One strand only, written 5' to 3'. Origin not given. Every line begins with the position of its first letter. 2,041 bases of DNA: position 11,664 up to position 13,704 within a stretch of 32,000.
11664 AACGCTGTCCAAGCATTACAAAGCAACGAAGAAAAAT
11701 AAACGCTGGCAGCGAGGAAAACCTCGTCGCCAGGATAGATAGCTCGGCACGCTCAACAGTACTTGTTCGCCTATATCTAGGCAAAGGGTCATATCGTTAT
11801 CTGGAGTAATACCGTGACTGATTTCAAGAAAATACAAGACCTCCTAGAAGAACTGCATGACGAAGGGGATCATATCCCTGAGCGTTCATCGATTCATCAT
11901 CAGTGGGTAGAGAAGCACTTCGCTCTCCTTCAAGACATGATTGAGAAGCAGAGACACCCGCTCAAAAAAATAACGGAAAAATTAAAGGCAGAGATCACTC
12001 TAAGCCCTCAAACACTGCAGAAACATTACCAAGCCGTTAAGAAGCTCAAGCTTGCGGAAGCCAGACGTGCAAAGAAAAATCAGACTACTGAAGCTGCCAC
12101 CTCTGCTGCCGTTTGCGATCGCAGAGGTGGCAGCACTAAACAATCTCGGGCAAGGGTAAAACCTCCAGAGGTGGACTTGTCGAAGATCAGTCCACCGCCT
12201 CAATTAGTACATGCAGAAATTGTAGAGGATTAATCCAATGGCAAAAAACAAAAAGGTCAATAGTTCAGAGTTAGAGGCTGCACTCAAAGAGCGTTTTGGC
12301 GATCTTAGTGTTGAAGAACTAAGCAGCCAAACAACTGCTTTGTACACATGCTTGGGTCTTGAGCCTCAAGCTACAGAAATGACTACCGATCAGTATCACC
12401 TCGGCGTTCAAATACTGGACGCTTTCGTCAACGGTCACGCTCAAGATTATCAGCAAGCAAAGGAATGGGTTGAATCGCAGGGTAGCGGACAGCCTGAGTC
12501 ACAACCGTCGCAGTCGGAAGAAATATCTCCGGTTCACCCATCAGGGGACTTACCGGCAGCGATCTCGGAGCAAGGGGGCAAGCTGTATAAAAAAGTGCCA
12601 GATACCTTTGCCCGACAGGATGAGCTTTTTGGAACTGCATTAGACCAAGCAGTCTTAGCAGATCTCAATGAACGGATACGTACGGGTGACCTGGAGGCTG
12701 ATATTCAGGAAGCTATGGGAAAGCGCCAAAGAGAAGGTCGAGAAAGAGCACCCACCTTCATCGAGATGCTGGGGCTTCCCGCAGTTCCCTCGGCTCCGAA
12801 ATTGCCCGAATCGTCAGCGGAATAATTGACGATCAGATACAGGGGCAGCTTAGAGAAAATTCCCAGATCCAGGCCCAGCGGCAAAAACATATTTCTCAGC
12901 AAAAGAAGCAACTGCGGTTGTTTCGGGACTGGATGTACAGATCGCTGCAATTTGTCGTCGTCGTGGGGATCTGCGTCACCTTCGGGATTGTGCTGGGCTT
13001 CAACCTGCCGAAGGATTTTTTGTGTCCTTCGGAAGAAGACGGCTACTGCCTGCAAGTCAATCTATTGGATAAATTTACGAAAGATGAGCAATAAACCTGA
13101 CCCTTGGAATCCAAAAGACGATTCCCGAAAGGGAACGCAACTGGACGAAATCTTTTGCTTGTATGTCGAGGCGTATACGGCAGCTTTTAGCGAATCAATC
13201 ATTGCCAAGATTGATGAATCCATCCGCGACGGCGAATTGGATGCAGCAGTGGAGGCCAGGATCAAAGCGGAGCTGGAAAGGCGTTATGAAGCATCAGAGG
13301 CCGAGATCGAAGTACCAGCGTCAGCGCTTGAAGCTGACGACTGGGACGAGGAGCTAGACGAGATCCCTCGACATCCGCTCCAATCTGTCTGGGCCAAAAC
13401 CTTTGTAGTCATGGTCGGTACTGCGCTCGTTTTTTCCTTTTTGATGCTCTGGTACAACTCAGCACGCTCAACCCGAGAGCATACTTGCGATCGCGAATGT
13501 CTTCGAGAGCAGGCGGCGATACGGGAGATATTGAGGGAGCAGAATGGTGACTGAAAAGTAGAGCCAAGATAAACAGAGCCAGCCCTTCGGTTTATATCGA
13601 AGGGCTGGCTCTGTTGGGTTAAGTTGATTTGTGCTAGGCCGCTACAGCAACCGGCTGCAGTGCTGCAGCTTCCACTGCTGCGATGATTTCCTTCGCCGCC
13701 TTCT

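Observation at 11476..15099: Leading-region-like layout: ArdC-type gene and small acidic proteins are encoded opposite the predicted transferred strand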

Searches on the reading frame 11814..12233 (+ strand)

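Call 4: search_protein_families(library=pfam, proteins=[window:11814-12233:+], max_evalue=0.01)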
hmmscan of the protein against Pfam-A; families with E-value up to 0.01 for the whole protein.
window:11814-12233:+ (139 aa): 0 families

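Call 44: search_protein_families(library=phrogs, proteins=[window:11814-12233:+], max_evalue=0.05)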
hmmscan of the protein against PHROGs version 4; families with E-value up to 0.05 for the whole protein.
window:11814-12233:+ (139 aa): 0 families

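Call 45: search_protein_families(library=ncbifam, proteins=[window:11814-12233:+], max_evalue=0.01)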
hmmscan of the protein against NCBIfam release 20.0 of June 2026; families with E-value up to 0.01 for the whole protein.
window:11814-12233:+ (139 aa): 1 family
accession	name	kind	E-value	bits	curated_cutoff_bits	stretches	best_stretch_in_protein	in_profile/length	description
NF053512.1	nitric_RR_NosR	exception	0.0021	17.2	400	1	25-115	113-199/422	response regulator c-di-GMP phosphodiesterase, NosR family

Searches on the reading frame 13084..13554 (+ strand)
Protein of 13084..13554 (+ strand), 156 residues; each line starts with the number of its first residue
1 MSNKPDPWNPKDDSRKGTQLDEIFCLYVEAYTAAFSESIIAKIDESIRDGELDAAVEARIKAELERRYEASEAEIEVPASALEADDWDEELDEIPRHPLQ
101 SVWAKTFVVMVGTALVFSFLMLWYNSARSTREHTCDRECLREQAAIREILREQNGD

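Call 94: search_protein_families(library=pfam, proteins=[window:13084-13554:+], max_evalue=0.1)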
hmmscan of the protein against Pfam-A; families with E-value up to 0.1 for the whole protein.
window:13084-13554:+ (156 aa): 0 families
